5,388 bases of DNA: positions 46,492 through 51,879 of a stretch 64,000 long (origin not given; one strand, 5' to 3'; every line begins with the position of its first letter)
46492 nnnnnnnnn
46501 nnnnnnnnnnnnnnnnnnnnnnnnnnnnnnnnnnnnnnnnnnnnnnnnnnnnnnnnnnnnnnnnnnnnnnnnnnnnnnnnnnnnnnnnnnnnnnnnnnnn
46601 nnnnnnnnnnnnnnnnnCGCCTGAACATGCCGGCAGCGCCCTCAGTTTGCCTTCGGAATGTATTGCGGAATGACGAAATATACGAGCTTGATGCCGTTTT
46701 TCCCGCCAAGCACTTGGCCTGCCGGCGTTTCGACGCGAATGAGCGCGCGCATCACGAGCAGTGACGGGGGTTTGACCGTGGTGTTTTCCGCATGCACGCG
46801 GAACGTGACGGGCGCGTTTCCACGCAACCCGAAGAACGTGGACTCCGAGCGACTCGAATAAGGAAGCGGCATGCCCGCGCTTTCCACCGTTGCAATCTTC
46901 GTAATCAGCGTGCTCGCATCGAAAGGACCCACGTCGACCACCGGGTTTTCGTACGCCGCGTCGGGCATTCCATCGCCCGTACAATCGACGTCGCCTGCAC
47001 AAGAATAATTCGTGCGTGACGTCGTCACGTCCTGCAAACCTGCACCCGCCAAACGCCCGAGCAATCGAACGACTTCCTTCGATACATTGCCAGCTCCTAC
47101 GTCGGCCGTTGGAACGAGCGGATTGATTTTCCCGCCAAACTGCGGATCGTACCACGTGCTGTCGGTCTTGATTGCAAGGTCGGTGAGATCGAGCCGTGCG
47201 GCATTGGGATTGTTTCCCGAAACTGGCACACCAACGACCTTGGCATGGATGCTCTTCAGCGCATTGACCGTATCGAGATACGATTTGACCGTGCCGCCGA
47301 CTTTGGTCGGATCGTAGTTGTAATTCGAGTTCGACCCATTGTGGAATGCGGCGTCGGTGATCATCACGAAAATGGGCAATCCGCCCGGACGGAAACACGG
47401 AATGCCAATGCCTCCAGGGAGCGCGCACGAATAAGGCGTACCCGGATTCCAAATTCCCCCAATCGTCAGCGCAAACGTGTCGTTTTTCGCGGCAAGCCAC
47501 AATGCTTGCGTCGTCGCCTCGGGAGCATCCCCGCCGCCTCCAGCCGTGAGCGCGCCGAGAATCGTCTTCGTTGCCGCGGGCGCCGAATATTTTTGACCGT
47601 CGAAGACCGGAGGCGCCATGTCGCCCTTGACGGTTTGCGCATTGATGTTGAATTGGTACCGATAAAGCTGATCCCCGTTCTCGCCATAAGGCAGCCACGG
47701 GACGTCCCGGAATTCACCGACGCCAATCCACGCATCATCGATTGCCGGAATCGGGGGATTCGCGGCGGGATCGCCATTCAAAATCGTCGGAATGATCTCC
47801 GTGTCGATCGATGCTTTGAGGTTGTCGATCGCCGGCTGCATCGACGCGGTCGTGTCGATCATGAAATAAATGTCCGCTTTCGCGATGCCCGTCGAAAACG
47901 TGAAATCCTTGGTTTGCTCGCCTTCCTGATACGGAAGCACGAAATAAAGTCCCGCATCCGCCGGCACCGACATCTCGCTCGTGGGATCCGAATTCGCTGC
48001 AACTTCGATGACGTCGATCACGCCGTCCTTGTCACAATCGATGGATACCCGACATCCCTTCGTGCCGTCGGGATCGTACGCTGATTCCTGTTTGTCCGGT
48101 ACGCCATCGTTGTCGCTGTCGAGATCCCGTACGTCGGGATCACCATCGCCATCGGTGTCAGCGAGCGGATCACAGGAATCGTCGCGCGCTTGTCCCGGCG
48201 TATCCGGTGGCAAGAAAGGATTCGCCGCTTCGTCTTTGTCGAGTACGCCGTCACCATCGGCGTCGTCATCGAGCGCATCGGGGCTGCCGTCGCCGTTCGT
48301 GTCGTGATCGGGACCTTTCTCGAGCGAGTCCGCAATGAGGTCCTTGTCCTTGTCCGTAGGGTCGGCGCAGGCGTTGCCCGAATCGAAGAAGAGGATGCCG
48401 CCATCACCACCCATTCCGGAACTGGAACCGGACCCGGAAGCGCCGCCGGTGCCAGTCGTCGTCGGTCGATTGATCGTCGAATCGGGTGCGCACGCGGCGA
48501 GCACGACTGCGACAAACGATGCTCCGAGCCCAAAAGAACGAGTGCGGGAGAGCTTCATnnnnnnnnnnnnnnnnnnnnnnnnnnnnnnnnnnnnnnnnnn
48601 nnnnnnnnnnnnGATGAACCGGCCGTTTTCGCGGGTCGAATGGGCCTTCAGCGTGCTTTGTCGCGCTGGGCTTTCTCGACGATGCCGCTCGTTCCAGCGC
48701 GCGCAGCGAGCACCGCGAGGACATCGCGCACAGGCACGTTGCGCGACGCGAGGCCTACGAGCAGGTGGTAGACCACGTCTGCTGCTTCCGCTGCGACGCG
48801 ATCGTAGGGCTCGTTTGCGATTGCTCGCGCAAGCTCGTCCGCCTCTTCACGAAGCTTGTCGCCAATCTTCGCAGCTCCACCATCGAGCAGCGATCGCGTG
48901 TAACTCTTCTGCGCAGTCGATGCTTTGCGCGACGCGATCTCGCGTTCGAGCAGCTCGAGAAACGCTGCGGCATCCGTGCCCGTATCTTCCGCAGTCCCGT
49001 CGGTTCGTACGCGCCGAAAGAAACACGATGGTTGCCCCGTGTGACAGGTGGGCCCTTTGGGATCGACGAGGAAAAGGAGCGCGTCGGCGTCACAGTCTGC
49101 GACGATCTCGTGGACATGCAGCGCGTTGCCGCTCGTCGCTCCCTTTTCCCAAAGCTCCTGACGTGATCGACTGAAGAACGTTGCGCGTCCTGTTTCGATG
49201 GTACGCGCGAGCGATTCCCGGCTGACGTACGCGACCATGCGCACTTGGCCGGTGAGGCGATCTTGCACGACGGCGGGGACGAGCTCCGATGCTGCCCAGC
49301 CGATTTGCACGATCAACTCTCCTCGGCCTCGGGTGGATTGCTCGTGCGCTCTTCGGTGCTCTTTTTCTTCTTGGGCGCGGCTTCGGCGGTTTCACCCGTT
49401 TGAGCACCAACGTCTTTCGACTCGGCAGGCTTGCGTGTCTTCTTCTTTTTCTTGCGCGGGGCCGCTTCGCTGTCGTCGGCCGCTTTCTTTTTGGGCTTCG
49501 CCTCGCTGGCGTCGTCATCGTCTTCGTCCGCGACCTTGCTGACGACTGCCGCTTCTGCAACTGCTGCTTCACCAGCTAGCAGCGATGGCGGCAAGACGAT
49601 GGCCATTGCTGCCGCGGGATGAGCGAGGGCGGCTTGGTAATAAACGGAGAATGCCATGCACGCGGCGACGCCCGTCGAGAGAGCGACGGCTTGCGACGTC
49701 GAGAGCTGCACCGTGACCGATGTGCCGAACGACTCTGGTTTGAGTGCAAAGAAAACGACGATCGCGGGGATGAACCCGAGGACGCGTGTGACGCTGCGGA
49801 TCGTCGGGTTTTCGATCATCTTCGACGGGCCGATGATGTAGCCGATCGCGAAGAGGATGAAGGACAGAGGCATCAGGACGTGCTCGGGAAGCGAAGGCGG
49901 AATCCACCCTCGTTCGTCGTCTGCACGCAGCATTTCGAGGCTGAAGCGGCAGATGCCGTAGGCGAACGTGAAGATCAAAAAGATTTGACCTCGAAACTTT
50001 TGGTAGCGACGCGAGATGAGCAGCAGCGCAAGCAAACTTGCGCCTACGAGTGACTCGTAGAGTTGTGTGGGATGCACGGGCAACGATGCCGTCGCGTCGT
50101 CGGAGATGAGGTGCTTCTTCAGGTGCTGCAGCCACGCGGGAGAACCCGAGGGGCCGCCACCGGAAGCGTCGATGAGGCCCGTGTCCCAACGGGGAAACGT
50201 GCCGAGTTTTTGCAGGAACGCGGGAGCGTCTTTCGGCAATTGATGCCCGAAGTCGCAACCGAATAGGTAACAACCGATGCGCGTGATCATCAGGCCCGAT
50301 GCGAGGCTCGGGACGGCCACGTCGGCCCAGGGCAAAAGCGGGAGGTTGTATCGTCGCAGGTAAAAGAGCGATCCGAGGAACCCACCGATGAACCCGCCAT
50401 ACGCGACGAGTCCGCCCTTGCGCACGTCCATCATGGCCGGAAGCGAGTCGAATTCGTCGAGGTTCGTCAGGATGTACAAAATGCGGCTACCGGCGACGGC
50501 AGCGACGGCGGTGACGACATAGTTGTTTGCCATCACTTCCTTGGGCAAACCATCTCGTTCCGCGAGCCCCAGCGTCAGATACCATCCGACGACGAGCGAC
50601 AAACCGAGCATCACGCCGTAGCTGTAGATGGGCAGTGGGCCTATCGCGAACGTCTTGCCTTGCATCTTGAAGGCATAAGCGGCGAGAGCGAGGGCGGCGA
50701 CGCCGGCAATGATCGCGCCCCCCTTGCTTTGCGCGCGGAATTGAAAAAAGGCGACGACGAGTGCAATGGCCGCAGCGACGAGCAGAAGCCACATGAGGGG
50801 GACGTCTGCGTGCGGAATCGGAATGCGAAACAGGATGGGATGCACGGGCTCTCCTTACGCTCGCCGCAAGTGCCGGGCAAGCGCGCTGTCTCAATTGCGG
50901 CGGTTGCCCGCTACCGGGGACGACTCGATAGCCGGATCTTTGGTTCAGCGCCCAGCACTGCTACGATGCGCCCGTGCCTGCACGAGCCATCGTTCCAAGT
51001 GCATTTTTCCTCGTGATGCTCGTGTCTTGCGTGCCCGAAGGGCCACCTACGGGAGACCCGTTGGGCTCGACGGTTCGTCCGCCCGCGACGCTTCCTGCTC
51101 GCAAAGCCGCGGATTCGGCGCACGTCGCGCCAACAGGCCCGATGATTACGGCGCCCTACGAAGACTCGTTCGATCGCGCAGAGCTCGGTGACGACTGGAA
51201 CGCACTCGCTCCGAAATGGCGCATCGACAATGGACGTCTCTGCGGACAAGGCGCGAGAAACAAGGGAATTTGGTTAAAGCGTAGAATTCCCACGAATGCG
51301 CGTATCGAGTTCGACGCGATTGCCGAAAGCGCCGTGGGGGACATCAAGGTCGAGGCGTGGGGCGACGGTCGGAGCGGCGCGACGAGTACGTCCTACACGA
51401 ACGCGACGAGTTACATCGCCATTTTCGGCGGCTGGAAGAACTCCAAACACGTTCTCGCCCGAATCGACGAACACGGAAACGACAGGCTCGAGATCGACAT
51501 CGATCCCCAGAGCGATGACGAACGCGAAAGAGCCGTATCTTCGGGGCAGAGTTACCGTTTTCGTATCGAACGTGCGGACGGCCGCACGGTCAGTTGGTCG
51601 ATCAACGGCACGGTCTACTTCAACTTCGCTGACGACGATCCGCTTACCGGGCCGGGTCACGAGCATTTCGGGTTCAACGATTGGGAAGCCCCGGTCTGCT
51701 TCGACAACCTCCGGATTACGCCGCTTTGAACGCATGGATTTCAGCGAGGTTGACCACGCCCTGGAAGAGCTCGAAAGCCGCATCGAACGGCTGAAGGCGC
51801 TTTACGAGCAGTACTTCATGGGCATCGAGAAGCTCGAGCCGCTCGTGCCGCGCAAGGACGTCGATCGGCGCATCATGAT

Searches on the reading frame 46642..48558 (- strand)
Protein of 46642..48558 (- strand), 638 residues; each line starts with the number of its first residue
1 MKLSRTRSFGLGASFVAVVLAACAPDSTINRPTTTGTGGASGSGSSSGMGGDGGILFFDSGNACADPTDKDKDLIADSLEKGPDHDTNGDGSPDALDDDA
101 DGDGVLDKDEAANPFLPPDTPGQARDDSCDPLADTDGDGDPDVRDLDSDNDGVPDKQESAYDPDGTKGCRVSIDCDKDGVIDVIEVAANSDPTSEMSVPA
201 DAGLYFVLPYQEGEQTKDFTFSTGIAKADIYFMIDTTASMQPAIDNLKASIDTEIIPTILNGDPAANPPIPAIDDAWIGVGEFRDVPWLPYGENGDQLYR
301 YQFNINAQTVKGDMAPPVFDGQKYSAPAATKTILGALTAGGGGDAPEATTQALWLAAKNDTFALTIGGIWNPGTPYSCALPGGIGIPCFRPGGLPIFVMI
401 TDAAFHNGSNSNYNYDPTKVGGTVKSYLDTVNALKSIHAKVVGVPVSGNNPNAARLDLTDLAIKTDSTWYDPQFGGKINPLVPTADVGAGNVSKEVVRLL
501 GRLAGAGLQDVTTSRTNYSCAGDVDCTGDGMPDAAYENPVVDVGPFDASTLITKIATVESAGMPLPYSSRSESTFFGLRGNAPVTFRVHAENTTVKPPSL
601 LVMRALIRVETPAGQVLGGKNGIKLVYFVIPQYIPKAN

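Call 4: search_protein_families(library=pfam, proteins=[window:46642-48558:-], max_evalue=0.1)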
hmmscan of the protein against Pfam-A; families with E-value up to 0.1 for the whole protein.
window:46642-48558:- (638 aa): 2 families
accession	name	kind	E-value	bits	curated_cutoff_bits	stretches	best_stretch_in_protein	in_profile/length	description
PF25106.1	VWA_4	-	1.2e-05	25.3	27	1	325-360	57-92/169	von Willebrand factor A domain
PF18884.5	TSP3_bac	-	0.096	13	25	0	147-160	1-14/22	Bacterial TSP3 repeat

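Call 5: search_protein_families(library=ncbifam, proteins=[window:46642-48558:-], max_evalue=0.01)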
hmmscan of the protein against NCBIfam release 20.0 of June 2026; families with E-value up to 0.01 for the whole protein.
window:46642-48558:- (638 aa): 0 families

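Call 13: search_solved_structures(query=window:46642-48558:-, max_evalue=1)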
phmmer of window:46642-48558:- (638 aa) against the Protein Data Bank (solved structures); distinct sequences matched with E-value up to 1: 2.
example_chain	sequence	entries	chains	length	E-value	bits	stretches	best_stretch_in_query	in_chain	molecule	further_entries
1vpd_A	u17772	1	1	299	0.14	13.7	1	431-517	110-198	TARTRONATE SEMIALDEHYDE REDUCTASE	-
4wuj_A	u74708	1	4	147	0.94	11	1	518-580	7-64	Glycoside hydrolase family 15, cellulose signaling associated protein envoy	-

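Call 15: find_homologous_proteins(query=window:46642-48558:-, max_evalue=0.001)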
Query window:46642-48558:- (638 aa): 469 proteins with E <= 0.001 among 8000 candidates; the best 120 are listed.
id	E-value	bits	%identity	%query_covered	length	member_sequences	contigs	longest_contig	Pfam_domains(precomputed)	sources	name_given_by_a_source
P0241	0.0e+0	1449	100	100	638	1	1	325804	-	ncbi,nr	ncbi:MAG: hypothetical protein IPM54_32455 [Polyangiaceae bacterium]|nr:hypothetical protein [Polyan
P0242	0.0e+0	1253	86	100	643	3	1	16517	-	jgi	jgi:hypothetical protein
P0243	0.0e+0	1245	86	100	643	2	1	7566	-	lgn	-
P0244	0.0e+0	1238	85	100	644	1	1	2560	-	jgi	-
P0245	0.0e+0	1227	84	100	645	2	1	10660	-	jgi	jgi:hypothetical protein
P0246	0.0e+0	1218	84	100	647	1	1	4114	-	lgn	-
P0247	0.0e+0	1209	83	100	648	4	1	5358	PF25106.2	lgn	-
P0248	0.0e+0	1201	82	100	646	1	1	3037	-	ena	-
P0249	0.0e+0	1197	82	100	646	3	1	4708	-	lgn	-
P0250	0.0e+0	1191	82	100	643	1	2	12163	-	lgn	-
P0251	0.0e+0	1184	81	100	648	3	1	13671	-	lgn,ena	-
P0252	0.0e+0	1183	81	100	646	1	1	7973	-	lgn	-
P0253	0.0e+0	1181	81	100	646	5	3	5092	-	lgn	-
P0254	0.0e+0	1174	83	100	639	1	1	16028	-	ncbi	-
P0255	0.0e+0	1075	74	100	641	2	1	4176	-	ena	-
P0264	1.5e-284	964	70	100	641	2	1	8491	PF25106.2,PF18884.6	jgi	jgi:hypothetical protein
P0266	6.0e-264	896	65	100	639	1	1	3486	PF18884.6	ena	-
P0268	4.3e-248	843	65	91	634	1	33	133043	PF18884.6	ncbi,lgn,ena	-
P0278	1.6e-237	808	63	92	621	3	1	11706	PF18884.6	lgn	-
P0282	7.3e-236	803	62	97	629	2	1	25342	PF25106.2,PF18884.6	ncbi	ncbi:MAG: hypothetical protein R3B70_38310 [Polyangiaceae bacterium]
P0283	9.4e-236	802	60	100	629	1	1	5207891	PF25106.2,PF18884.6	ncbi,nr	ncbi:MAG: hypothetical protein IPK82_08545 [Polyangiaceae bacterium]|nr:hypothetical protein [Polyan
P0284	1.7e-235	802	62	94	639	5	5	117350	PF18884.6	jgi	jgi:hypothetical protein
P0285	1.4e-233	795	62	90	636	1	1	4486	PF18884.6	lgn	-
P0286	1.6e-232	792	63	90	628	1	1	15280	PF18884.6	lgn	-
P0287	2.5e-231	788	60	90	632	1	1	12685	PF18884.6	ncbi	-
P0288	4.8e-231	787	62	89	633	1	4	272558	PF25106.2,PF18884.6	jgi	jgi:hypothetical protein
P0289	1.3e-230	785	62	90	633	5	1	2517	PF18884.6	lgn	-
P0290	2.0e-230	785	61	90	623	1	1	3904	PF18884.6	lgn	-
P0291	4.4e-230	784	61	90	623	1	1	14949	PF18884.6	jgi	-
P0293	6.1e-229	780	62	90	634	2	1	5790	PF25106.2,PF18884.6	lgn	-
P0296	2.3e-228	778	60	90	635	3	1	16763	PF18884.6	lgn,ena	-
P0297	2.6e-228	778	61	90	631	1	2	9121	PF18884.6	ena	-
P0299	7.5e-228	776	62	91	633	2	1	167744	PF18884.6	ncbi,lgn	-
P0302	1.4e-226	772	62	90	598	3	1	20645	PF25106.2,PF18884.6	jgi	jgi:hypothetical protein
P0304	6.6e-226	770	61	89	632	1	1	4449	PF18884.6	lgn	-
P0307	2.5e-224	765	61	90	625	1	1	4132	PF18884.6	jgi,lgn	jgi:hypothetical protein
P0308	8.5e-224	763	58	100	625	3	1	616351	PF18884.6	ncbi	-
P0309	1.3e-223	762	59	99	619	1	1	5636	PF18884.6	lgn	-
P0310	1.4e-223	762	60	90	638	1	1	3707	PF18884.6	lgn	-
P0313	2.7e-222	758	57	100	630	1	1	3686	PF25106.2,PF18884.6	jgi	jgi:hypothetical protein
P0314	4.2e-221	754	58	90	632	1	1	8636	PF18884.6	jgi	jgi:hypothetical protein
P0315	8.2e-221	753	59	88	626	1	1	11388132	PF18884.6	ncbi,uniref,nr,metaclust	ncbi:hypothetical protein [Chondromyces crocatus]|uniref:VWFA domain-containing protein n=1 Tax=Chon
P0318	1.1e-219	749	59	90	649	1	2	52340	PF18884.6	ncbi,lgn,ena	-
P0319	1.6e-219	749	59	88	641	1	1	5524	PF18884.6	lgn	-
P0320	2.0e-219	748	59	91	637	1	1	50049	PF18884.6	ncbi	ncbi:MAG: hypothetical protein U0441_36415 [Polyangiaceae bacterium]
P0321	3.8e-219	747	60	91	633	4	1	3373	PF18884.6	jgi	jgi:hypothetical protein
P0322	1.3e-218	746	61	90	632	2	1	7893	PF18884.6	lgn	-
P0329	9.2e-218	743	60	91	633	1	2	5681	PF25106.2,PF18884.6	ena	-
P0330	9.2e-217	740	58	90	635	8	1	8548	PF18884.6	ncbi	-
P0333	5.0e-215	734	58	90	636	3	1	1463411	PF18884.6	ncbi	-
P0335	2.6e-212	725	57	90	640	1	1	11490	PF18884.6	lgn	-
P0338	2.0e-206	705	56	90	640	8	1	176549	PF18884.6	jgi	jgi:hypothetical protein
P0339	3.5e-204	698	56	90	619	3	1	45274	-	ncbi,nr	ncbi:MAG: hypothetical protein HY898_28275 [Deltaproteobacteria bacterium]|nr:hypothetical protein [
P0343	7.0e-197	674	55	94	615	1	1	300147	-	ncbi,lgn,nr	ncbi:MAG: hypothetical protein HY898_32840 [Deltaproteobacteria bacterium]|nr:hypothetical protein [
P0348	7.2e-193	661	54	90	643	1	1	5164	PF25106.2,PF18884.6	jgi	jgi:hypothetical protein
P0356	2.3e-186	639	52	90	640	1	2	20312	PF25106.2,PF18884.6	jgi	jgi:hypothetical protein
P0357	9.5e-186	637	56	88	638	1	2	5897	PF18884.6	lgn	-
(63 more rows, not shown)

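Call 28: find_encoding_contigs(protein=P0339, flank=6000, max_places=2)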
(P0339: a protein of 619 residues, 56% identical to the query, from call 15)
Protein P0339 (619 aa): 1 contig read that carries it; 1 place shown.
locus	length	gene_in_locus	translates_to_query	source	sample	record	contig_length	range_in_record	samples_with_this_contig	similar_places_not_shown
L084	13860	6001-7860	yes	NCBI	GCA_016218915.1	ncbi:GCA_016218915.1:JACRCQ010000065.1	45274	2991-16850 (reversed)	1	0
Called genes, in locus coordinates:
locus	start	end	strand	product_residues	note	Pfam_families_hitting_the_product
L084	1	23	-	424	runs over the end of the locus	PF00275:EPSP_synthase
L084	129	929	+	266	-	PF03372:Exo_endo_phos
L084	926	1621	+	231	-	PF05013:FGase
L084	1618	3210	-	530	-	PF01565:FAD_binding_4, PF02913:FAD-oxidase_C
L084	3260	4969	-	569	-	PF00082:Peptidase_S8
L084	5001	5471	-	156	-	PF01814:Hemerythrin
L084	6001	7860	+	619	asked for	-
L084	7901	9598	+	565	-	PF07244:POTRA (weak), PF01103:Omp85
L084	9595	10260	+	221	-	-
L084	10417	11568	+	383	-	-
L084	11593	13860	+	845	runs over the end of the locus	-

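Call 29: find_encoding_contigs(protein=P0343, flank=6000, max_places=2)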
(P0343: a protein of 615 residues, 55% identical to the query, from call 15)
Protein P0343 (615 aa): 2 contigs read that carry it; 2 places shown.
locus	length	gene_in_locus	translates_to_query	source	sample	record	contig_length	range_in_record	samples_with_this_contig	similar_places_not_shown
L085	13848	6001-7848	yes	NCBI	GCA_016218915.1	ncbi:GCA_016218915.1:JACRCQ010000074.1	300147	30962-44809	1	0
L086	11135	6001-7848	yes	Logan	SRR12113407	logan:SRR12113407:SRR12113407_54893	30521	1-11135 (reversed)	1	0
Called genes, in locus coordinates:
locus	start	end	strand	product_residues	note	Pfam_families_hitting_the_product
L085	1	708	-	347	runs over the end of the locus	PF07998:Peptidase_M54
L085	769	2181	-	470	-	PF13472:Lipase_GDSL_2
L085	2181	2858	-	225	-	-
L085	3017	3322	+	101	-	PF03992:ABM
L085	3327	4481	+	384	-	PF00465:Fe-ADH, PF13685:Fe-ADH_2 (weak), PF25137:ADH_Fe_C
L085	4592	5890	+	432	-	-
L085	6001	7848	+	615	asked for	-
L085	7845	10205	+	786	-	-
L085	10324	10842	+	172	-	-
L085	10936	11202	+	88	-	-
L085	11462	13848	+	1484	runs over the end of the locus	PF11617:Cu-binding_MopE (faint)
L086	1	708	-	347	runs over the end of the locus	PF07998:Peptidase_M54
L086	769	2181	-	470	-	PF13472:Lipase_GDSL_2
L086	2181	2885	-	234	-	-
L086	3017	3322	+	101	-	PF03992:ABM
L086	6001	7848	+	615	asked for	-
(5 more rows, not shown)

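Call 30: search_protein_families(library=pfam, proteins=[L085:7845-10205:+, L085:10324-10842:+, L085:4592-5890:+, L084:9595-10260:+, L084:10417-11568:+], max_evalue=0.1)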
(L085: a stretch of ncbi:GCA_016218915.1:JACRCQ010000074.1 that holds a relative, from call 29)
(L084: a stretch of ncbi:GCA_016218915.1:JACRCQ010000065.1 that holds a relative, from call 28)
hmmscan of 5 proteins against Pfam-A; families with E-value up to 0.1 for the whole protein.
L085:7845-10205:+ (786 aa): 2 families
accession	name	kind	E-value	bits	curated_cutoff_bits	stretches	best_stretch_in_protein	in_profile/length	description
PF25106.1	VWA_4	-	6.8e-05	22.9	27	0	371-397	3-29/169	von Willebrand factor A domain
PF18884.5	TSP3_bac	-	0.0045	17.2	25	1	311-332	1-22/22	Bacterial TSP3 repeat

L085:10324-10842:+ (172 aa): 1 family
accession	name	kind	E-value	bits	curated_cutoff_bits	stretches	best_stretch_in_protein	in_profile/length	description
PF25471.1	TM_PetC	-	0.0045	17.2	37.1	1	3-23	8-28/48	Iron-sulfur subunit PetC transmembrane anchor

L085:4592-5890:+ (432 aa): 1 family
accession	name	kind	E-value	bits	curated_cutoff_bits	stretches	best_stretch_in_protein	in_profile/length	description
PF08238.18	Sel1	-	1.6e-36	123.9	30.7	4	225-257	4-36/36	Sel1 repeat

L084:9595-10260:+ (221 aa): 1 family
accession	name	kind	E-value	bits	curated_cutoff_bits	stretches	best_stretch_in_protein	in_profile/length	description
PF14334.11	DUF4390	-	0.0002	21.3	27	1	45-160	13-128/161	Domain of unknown function (DUF4390)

L084:10417-11568:+ (383 aa): 4 families
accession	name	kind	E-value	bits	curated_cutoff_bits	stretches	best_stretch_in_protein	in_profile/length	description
PF08308.17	PEGA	-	1.9e-14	53.8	20.8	1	172-241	2-70/71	PEGA domain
PF13620.12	CarboxypepD_reg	-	0.0015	19.3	32.3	1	202-239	45-82/82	Carboxypeptidase regulatory-like domain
PF13525.12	YfiO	-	0.021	15.1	25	1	85-155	5-79/203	Outer membrane lipoprotein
PF13715.12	CarbopepD_reg_2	-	0.095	13.2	32.2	0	201-242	39-80/88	CarboxypepD_reg-like domain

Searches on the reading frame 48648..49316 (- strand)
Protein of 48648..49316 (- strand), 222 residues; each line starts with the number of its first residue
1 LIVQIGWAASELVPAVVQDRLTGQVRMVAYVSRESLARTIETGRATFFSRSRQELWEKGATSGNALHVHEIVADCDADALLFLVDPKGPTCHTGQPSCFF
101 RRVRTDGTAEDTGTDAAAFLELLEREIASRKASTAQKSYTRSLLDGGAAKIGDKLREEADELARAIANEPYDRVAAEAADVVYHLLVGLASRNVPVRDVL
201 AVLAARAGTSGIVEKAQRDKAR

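Call 5: search_protein_families(library=ncbifam, proteins=[window:48648-49316:-], max_evalue=0.01)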
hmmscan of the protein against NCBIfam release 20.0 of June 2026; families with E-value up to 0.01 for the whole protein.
window:48648-49316:- (222 aa): 6 families
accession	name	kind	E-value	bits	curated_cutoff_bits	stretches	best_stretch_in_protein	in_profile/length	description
NF002747.0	PRK02759.1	equivalog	1.7e-66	223.8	187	1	3-207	8-205/208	bifunctional phosphoribosyl-AMP cyclohydrolase/phosphoribosyl-ATP diphosphatase HisIE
NF000768.0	PRK00051.1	equivalog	2.4e-41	140.3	126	1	4-106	15-117/131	phosphoribosyl-AMP cyclohydrolase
NF001613.0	PRK00400.1-5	equivalog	3.3e-25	88.2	120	1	119-220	5-106/107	phosphoribosyl-ATP diphosphatase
TIGR03188.1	histidine_hisI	equivalog_domain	4.8e-23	81.2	42.7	1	120-203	1-84/84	phosphoribosyl-ATP diphosphatase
NF001611.0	PRK00400.1-3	equivalog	9.7e-20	70.7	99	1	119-220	6-107/108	phosphoribosyl-ATP diphosphatase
NF001610.0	PRK00400.1-1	equivalog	5.2e-08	33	104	1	121-201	11-91/93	phosphoribosyl-ATP diphosphatase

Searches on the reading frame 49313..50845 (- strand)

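Call 5: search_protein_families(library=ncbifam, proteins=[window:49313-50845:-], max_evalue=0.01)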
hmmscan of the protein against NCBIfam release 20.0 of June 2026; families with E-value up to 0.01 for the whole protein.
window:49313-50845:- (510 aa): 8 families
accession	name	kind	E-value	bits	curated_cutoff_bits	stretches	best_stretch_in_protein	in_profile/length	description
NF000778.0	PRK00052.3-4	equivalog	4.7e-37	128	334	2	61-202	1-142/252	prolipoprotein diacylglyceryl transferase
TIGR00544.1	lgt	equivalog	7.4e-32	110.9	118.9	1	64-322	13-238/280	prolipoprotein diacylglyceryl transferase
NF000784.0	PRK00052.4-5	subfamily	1.9e-31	109.3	409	1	66-304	6-238/298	prolipoprotein diacylglyceryl transferase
NF000779.0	PRK00052.3-5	equivalog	1.1e-18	68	405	1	61-192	6-139/257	prolipoprotein diacylglyceryl transferase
NF009611.0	PRK13108.1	equivalog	6.4e-12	45.2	636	1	65-503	15-399/476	prolipoprotein diacylglyceryl transferase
NF000777.0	PRK00052.3-2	equivalog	1.1e-08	35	558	1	121-202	87-171/310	prolipoprotein diacylglyceryl transferase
NF000775.0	PRK00052.2-5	equivalog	0.00011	21.6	428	0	105-167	64-129/288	prolipoprotein diacylglyceryl transferase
NF000780.0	PRK00052.4-1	equivalog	0.00012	21.4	547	1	70-202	29-163/327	prolipoprotein diacylglyceryl transferase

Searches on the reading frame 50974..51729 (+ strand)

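Call 5: search_protein_families(library=ncbifam, proteins=[window:50974-51729:+], max_evalue=0.01)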
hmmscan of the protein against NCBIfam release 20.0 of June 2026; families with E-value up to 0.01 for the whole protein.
window:50974-51729:+ (251 aa): 0 families

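Call 40: search_protein_families(library=pfam, proteins=[window:50974-51729:+], max_evalue=0.001)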
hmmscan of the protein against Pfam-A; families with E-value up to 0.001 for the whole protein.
window:50974-51729:+ (251 aa): 2 families
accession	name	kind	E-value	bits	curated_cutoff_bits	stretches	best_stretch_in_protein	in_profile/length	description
PF19763.6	DUF6250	-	1.1e-06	29.1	26.9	1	133-243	62-162/165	Domain of unknown function (DUF6250)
PF06439.18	3keto-disac_hyd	-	1.6e-05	25.4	26.8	1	66-249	6-187/187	3-keto-disaccharide hydrolase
